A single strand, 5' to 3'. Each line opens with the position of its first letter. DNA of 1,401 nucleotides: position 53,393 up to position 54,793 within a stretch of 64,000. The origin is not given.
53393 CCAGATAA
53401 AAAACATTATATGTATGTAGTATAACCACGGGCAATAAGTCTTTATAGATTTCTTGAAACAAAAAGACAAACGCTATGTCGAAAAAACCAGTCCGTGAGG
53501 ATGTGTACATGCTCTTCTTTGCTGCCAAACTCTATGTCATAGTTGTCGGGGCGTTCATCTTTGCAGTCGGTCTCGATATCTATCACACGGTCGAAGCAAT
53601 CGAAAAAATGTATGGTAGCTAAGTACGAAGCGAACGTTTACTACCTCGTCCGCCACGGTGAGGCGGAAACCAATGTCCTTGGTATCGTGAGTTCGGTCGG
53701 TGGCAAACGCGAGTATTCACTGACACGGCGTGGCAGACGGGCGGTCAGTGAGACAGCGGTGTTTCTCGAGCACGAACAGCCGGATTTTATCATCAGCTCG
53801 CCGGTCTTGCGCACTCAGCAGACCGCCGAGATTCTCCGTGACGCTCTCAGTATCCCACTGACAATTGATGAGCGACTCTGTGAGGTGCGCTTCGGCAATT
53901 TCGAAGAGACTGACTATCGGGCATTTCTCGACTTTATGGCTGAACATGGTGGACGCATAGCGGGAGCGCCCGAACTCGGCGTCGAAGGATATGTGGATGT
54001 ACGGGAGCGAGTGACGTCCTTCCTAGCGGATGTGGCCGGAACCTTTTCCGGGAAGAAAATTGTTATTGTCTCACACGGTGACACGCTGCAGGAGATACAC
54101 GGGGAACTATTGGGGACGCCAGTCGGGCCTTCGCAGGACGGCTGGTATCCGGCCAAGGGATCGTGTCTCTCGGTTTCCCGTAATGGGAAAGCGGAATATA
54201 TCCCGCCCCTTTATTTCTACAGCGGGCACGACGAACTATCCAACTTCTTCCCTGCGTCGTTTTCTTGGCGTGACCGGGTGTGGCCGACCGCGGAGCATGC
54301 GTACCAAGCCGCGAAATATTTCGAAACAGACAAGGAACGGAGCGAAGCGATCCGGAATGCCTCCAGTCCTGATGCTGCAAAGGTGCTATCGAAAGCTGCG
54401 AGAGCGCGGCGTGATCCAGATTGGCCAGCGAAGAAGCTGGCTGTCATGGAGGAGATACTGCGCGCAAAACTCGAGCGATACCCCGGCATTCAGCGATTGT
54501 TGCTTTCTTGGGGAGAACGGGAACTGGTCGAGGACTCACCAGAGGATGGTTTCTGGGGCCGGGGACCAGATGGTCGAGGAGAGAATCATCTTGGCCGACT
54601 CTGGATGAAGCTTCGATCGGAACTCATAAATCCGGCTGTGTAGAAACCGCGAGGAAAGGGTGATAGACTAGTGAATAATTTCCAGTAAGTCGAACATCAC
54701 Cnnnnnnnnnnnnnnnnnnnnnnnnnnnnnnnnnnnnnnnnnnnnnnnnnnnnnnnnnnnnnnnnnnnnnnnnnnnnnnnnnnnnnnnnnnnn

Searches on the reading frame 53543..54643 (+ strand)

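Call 76: search_protein_families(library=pfam, proteins=[window:53543-54643:+], max_evalue=0.0001)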
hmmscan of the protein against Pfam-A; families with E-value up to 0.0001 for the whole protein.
window:53543-54643:+ (366 aa): 2 families
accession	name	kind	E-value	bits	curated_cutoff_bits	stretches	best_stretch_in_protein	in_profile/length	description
PF00300.27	His_Phos_1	-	1.5e-33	116.5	21.7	1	34-195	2-164/194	Histidine phosphatase superfamily (branch 1)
PF08719.17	NADAR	-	2.1e-28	100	35.1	1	225-361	2-162/163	NADAR domain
